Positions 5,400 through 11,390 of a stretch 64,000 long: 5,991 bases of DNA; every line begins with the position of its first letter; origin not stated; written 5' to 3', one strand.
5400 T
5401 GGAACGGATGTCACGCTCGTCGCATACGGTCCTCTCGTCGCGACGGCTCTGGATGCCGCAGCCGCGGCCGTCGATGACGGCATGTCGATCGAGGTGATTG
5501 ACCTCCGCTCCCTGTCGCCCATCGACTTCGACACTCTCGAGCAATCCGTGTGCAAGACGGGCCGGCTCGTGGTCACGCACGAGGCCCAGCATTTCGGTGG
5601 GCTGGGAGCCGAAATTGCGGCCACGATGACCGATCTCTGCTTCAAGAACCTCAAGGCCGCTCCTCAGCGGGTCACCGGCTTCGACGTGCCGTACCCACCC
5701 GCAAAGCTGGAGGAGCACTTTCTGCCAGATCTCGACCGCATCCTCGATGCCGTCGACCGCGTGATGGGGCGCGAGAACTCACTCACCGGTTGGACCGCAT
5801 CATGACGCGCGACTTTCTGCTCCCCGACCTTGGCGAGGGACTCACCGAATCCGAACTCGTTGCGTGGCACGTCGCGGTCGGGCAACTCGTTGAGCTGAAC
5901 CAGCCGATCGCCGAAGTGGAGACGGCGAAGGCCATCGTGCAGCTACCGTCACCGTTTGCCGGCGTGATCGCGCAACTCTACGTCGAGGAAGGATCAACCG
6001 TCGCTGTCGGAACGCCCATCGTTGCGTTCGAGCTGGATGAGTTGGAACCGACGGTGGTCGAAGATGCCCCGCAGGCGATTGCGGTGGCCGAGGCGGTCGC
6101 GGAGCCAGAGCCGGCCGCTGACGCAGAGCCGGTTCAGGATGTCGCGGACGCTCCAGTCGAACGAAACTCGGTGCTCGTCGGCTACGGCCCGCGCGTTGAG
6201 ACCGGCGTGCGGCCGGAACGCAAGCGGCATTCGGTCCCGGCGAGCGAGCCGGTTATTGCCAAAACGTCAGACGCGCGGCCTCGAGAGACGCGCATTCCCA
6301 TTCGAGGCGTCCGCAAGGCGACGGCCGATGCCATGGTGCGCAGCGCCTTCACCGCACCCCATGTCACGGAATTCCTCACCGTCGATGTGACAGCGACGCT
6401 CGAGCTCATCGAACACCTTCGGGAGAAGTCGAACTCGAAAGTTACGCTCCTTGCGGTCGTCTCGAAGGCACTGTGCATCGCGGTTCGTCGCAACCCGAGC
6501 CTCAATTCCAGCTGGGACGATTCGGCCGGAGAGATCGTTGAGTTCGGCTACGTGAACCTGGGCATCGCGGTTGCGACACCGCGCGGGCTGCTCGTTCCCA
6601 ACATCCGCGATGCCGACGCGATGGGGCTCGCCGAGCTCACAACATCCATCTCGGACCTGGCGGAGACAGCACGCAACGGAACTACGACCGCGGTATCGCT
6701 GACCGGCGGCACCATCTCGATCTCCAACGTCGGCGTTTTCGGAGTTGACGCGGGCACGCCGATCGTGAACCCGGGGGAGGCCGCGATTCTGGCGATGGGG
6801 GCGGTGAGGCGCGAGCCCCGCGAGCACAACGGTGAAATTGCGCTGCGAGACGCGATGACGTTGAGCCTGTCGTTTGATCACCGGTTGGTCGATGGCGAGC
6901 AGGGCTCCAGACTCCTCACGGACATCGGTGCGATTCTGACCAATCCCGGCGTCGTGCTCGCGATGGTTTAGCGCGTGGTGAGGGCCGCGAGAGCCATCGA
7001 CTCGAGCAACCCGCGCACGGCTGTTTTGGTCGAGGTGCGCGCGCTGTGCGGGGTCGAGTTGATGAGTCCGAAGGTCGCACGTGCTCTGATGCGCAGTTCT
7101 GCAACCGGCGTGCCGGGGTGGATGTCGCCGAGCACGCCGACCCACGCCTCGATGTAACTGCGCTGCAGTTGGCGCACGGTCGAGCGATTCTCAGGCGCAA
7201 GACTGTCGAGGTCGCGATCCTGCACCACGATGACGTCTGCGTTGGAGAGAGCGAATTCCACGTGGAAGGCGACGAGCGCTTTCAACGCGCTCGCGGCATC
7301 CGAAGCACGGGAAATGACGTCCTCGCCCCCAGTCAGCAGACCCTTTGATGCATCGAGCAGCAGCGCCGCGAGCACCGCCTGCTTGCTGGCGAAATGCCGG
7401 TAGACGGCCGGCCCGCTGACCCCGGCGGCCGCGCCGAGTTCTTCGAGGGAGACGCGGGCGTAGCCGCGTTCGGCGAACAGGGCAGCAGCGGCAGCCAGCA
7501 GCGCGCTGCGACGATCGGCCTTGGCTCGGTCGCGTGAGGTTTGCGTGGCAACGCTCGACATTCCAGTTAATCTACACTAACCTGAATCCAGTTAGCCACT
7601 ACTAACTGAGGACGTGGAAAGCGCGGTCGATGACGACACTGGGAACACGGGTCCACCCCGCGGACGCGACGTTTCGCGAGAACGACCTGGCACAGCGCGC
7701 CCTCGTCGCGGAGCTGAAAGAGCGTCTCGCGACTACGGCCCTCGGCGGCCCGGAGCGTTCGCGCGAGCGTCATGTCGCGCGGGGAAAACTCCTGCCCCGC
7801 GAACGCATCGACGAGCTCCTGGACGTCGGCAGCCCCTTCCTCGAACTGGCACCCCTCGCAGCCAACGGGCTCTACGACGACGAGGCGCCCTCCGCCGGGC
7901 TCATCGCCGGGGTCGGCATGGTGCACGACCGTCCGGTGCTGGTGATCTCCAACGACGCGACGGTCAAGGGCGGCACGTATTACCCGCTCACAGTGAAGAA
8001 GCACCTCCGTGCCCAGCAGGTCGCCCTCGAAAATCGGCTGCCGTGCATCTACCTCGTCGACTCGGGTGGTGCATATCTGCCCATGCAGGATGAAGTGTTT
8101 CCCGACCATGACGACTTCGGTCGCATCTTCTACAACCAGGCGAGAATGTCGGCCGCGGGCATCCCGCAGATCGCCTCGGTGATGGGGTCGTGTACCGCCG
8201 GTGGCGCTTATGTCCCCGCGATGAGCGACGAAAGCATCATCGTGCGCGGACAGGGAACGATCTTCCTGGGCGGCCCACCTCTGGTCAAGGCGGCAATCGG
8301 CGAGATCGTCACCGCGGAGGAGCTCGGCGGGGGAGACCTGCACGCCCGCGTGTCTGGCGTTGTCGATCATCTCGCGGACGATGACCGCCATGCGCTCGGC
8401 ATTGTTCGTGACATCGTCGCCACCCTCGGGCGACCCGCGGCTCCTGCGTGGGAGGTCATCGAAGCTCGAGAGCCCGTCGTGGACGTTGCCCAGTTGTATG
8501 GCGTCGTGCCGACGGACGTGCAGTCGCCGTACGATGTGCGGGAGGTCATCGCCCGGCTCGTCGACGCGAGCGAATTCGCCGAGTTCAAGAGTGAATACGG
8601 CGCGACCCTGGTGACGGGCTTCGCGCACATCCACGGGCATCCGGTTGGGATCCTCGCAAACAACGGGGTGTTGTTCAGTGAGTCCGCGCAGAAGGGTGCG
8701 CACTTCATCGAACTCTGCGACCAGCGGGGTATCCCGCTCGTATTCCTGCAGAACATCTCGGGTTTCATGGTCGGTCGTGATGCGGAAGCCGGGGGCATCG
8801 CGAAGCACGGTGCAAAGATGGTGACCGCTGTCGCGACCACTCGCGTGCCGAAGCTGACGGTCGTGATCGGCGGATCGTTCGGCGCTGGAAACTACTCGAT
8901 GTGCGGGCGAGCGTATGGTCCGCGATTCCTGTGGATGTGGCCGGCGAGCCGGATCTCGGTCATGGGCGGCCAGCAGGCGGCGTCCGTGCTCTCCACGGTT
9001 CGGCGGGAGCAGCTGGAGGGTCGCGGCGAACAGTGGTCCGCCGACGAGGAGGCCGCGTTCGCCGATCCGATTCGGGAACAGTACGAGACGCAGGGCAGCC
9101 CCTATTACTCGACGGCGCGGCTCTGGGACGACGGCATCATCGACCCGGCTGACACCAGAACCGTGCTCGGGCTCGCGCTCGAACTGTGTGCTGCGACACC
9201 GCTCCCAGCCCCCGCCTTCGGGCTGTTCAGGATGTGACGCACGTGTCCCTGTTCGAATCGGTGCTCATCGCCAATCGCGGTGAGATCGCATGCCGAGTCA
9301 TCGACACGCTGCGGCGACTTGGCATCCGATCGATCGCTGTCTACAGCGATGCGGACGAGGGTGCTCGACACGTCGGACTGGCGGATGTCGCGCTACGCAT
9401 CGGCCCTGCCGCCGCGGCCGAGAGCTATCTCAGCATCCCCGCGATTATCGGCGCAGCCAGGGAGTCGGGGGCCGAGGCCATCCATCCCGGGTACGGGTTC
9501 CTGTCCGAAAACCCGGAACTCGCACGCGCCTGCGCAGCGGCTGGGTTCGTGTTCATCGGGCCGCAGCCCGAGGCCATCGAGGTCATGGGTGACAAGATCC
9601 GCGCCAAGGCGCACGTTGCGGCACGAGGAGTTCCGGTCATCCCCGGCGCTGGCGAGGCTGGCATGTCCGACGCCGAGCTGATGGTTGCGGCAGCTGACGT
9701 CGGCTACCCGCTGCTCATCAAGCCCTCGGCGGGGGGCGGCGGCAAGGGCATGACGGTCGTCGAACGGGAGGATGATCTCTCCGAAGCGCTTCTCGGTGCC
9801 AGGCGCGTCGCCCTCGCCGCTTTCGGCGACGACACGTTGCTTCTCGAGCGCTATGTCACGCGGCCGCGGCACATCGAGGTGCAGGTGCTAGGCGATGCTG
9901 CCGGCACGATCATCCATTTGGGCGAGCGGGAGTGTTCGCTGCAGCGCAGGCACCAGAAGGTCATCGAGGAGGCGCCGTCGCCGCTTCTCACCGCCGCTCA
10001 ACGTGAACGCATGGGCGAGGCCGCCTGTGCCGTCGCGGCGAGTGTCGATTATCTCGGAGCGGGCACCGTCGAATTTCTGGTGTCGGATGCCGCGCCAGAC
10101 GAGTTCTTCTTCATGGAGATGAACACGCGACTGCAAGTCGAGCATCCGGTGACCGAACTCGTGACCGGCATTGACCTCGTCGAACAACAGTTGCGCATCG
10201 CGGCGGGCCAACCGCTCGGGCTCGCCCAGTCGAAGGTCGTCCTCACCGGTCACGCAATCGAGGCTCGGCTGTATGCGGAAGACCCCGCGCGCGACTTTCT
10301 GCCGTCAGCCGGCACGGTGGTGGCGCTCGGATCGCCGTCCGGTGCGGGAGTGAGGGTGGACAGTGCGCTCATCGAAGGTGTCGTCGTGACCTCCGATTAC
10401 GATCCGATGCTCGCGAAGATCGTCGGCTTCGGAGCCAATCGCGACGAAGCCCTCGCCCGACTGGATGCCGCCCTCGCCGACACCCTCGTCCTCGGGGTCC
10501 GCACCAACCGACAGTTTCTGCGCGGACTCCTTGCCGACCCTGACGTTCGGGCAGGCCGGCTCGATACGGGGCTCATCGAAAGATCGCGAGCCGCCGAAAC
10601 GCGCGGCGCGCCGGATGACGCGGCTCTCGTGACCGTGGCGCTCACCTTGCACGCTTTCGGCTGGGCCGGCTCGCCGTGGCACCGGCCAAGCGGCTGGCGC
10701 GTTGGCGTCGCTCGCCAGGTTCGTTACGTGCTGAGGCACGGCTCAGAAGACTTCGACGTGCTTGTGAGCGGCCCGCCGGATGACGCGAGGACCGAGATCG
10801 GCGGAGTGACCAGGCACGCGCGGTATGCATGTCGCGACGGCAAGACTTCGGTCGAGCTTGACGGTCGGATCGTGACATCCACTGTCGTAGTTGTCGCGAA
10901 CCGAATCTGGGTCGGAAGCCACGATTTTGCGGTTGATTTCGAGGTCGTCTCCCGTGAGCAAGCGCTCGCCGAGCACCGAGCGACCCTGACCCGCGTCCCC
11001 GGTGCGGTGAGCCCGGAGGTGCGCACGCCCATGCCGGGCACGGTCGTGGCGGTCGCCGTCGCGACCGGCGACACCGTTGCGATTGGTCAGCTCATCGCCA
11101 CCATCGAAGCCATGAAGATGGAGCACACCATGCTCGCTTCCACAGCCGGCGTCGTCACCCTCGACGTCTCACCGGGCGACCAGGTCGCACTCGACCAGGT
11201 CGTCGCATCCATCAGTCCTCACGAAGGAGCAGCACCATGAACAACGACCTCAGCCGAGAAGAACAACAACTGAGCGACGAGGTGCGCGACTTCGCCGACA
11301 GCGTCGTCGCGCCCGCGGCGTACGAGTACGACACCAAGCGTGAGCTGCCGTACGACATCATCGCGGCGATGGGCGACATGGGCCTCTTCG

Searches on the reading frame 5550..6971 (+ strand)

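Call 82: search_protein_families(library=pfam, proteins=[window:5550-6971:+], max_evalue=0.000001)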
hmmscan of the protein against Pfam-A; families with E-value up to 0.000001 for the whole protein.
window:5550-6971:+ (473 aa): 2 families
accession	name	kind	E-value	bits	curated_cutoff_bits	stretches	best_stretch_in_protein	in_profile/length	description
PF00198.28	2-oxoacid_dh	-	4.7e-76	255.7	23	1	245-469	3-230/232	2-oxoacid dehydrogenases acyltransferase (catalytic domain)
PF00364.28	Biotin_lipoyl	-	1.4e-18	66.9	22.1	1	89-159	3-72/73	Biotin-requiring enzyme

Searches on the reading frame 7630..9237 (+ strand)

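Call 82: search_protein_families(library=pfam, proteins=[window:7630-9237:+], max_evalue=0.000001)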
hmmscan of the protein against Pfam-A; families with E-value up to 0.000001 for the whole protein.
window:7630-9237:+ (535 aa): 2 families
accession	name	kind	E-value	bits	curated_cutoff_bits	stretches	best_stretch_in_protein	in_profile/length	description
PF01039.27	Carboxyl_trans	-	2.3e-150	502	22.3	1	48-525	2-483/493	Carboxyl transferase domain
PF03255.19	ACCA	-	1.2e-12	48.1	23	0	90-203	93-211/310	Acetyl co-enzyme A carboxylase carboxyltransferase-like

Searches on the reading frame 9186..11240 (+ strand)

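Call 82: search_protein_families(library=pfam, proteins=[window:9186-11240:+], max_evalue=0.000001)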
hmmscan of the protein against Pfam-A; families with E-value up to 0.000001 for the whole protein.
window:9186-11240:+ (684 aa): 7 families
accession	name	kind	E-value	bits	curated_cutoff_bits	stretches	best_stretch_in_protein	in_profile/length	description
PF02786.22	CPSase_L_D2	-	6e-74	248.6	19.8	1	136-345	1-209/211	Carbamoyl-phosphate synthase L chain, ATP binding domain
PF00289.28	Biotin_carb_N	-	7.8e-43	145.9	25.5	1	23-131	2-110/110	Biotin carboxylase, N-terminal domain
PF02785.25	Biotin_carb_C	-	1.2e-32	112.6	32.4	1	359-465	1-107/108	Biotin carboxylase C-terminal domain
PF21139.3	BT_MCC_alpha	-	1.7e-14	54.6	31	1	478-588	2-116/118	Methylcrotonyl-CoA carboxylase, alpha-subunit, BT domain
PF00364.28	Biotin_lipoyl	-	7.3e-14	51.8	22.1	1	611-676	2-73/73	Biotin-requiring enzyme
PF07478.18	Dala_Dala_lig_C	-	1.6e-09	38.1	24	1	169-314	32-174/204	D-ala D-ala ligase C-terminus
PF02222.28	ATP-grasp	-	6.8e-07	29.6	27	0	162-314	19-161/179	ATP-grasp domain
